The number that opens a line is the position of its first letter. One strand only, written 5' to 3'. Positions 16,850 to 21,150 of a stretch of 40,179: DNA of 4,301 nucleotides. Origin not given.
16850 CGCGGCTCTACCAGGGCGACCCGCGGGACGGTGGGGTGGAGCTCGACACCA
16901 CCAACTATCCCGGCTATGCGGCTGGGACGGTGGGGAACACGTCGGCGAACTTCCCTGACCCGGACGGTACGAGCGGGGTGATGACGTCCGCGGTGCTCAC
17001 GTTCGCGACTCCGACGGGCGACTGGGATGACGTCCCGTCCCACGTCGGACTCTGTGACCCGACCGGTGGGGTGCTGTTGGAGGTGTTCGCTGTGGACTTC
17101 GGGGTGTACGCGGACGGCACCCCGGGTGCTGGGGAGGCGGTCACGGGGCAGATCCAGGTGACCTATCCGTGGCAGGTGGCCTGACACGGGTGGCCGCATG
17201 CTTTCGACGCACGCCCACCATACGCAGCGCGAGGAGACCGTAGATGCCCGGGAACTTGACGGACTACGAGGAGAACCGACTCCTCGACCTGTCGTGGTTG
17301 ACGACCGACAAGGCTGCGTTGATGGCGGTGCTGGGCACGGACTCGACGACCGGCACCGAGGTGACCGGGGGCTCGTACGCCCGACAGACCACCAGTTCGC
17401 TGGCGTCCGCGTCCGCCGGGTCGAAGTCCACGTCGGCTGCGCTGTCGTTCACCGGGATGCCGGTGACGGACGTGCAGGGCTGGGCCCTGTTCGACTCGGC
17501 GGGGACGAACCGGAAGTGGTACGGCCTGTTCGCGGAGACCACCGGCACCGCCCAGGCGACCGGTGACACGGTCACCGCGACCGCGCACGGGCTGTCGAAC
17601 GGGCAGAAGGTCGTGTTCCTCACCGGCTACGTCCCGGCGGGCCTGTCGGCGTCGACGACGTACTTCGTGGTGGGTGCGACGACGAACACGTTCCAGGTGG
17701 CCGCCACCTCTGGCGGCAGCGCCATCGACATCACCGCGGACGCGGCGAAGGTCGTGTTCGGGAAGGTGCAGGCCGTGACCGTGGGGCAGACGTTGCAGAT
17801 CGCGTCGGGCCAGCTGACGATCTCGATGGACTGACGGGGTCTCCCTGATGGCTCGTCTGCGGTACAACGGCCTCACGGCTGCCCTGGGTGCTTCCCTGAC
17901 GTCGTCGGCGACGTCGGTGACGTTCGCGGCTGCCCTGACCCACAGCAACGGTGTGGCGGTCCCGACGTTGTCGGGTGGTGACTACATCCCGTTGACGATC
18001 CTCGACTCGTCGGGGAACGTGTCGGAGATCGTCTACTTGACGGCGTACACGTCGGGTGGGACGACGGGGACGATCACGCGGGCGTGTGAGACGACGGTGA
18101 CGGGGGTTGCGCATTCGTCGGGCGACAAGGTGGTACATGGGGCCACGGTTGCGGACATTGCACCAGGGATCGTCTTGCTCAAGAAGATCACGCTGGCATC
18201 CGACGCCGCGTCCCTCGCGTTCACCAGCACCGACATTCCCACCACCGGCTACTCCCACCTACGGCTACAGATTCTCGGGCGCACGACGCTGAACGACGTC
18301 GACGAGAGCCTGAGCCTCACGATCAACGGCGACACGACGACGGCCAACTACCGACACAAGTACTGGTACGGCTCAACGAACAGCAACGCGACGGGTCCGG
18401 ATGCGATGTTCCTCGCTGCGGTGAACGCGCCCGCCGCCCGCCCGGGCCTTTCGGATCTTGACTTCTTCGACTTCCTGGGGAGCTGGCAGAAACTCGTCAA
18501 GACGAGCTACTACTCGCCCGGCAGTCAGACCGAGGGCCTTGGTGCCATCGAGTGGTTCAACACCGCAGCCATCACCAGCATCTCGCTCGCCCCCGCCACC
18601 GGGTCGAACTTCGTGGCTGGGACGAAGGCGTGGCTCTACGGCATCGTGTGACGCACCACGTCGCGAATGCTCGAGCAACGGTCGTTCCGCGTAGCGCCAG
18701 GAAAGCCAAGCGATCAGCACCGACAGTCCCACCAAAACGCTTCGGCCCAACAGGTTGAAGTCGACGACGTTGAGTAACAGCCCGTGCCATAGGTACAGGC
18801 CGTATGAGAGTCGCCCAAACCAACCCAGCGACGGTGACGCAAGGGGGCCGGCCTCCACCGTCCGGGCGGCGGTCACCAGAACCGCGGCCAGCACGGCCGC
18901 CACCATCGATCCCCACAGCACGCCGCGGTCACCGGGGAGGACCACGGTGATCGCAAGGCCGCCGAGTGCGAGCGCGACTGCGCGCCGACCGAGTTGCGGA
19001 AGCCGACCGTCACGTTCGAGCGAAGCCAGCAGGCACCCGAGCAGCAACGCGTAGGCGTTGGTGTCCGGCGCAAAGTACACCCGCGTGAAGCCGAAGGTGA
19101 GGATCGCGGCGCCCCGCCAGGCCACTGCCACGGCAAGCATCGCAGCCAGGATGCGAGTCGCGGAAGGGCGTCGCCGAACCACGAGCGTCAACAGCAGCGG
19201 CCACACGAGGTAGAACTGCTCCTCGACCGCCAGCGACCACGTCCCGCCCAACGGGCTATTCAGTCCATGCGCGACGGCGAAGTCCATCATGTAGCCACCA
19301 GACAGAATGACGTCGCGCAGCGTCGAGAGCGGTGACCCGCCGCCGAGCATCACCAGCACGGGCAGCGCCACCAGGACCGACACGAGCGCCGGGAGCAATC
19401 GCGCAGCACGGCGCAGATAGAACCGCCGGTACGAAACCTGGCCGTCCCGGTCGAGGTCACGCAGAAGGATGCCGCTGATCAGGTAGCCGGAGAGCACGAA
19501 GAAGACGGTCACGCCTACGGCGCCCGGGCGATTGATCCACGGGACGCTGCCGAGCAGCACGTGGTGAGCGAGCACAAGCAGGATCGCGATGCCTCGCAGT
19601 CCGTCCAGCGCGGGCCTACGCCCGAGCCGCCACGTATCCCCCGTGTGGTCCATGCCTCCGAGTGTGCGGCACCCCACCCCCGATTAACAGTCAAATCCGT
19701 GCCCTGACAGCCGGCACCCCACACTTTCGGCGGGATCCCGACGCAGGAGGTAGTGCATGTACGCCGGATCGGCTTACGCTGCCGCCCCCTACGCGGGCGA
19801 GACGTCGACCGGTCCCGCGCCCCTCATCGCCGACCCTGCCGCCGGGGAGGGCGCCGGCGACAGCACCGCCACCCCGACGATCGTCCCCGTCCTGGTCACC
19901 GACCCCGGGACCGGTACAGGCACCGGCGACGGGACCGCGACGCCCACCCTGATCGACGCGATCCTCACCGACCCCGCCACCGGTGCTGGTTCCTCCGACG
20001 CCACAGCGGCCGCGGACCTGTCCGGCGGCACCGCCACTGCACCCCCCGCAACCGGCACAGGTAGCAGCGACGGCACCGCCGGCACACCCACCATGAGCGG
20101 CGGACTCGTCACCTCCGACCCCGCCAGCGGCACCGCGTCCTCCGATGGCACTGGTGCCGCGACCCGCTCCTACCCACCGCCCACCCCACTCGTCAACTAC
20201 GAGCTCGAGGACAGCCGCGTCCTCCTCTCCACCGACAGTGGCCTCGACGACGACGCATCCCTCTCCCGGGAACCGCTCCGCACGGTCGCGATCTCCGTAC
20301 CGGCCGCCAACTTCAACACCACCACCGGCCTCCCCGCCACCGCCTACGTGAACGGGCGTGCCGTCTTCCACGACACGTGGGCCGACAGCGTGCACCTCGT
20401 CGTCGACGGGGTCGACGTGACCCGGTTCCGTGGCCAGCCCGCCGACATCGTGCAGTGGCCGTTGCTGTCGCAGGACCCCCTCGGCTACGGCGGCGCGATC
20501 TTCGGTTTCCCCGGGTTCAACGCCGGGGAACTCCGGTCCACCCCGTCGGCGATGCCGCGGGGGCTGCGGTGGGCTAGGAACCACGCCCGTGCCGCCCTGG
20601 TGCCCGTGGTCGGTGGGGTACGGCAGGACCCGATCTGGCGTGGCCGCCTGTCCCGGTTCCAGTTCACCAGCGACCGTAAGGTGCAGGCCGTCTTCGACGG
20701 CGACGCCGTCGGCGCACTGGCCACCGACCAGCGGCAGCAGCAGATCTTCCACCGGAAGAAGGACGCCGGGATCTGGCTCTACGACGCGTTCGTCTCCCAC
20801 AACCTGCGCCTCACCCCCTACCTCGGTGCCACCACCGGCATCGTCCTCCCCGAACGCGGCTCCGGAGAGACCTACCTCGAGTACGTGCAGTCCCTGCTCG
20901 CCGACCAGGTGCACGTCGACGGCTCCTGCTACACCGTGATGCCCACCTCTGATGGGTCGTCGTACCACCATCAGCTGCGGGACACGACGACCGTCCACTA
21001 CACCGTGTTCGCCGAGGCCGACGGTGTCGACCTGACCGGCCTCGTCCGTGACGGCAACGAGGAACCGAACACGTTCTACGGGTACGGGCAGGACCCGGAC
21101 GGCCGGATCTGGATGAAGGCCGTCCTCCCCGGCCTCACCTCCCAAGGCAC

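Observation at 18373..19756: Antisense, lower-GC acyltransferase-3 moron inside the tail-fibre region (candidate lysogenic conversion / receptor masking)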

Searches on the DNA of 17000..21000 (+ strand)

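Call 5: search_dna_similar(query=window:17000-21000:+, collection=phages, mode=near)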
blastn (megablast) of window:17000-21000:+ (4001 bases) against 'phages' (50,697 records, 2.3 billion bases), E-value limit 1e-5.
No match.

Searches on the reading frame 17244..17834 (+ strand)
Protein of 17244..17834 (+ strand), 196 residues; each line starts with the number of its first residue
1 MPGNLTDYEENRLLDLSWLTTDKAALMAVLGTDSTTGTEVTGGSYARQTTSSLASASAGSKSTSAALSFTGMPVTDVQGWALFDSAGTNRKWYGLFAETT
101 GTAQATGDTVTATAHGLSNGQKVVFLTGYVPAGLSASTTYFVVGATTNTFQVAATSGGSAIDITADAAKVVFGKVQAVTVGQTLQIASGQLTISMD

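Call 3: search_protein_families(library=pfam, proteins=[window:17244-17834:+], max_evalue=0.01)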
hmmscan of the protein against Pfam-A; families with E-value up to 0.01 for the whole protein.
window:17244-17834:+ (196 aa): 1 family
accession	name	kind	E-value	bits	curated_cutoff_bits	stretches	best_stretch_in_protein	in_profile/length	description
PF23140.1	Gp80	-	8e-05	23.4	27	1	25-117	29-125/128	Podophage GP4 fiber I protein gp80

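Call 21: search_protein_families(library=phrogs, proteins=[window:17244-17834:+], max_evalue=0.001)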
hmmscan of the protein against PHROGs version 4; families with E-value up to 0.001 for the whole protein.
window:17244-17834:+ (196 aa): 3 families
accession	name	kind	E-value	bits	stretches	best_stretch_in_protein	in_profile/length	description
phrog_4711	-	unknown function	1.2e-09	39.2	1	98-166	100-166/296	-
phrog_9370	-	tail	4e-09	36.7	1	97-167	266-334/460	tail fiber protein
phrog_7765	-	unknown function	1.9e-08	34.1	1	97-170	381-452/578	-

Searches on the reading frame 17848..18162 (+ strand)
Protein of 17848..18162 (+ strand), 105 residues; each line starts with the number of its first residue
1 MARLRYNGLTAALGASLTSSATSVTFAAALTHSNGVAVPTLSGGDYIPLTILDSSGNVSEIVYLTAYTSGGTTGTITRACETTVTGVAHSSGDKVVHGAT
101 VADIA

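Call 41: find_related_loci(query=A3, collection=genome_contigs, flank=8000)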
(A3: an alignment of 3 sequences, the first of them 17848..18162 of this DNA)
Query A3 (105 aa) in genome_contigs; peptide patterns used: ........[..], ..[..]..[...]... (x = any residue, [..] = any of these).
19 stretches matched a pattern; 4 encode a relative of the query (tblastn E <= 1e-3); 4 distinct loci.
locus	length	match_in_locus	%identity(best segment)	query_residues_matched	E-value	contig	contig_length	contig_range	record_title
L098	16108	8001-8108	50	23-58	8e-5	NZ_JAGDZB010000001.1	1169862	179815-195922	MAG: Shimia sp. isolate FR12alp7 FR12DL_contig_18, whole genome shotgun sequence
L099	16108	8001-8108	50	23-58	8e-5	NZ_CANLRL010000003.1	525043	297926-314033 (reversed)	Uncultured Shimia sp. isolate N1E20-Z.fasta NODE_3, whole genome shotgun sequence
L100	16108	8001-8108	47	23-58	2e-4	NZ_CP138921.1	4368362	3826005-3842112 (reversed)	Shimia sp. MIT1388 chromosome, complete genome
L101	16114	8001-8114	45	26-58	2e-4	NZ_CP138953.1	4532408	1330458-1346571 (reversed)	Shimia sp. MIT910701 chromosome, complete genome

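Call 42: find_related_loci(query=A3, collection=metagenome_contigs, flank=6000)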
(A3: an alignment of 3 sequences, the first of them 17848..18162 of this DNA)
Query A3 (105 aa) in metagenome_contigs; peptide patterns used: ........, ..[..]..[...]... (x = any residue, [..] = any of these).
40 stretches matched a pattern; 6 encode a relative of the query (tblastn E <= 1e-3); 6 distinct loci.
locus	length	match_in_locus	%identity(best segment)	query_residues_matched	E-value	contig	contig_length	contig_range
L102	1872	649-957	81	1-104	3e-43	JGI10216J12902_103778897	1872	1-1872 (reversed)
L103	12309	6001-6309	75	1-104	4e-37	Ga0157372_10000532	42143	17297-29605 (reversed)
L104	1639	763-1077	69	1-105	9e-34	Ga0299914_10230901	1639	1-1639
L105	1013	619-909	53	1-104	1e-25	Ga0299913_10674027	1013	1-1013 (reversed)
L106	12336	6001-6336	49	1-104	9e-19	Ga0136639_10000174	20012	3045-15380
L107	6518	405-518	45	26-58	1e-4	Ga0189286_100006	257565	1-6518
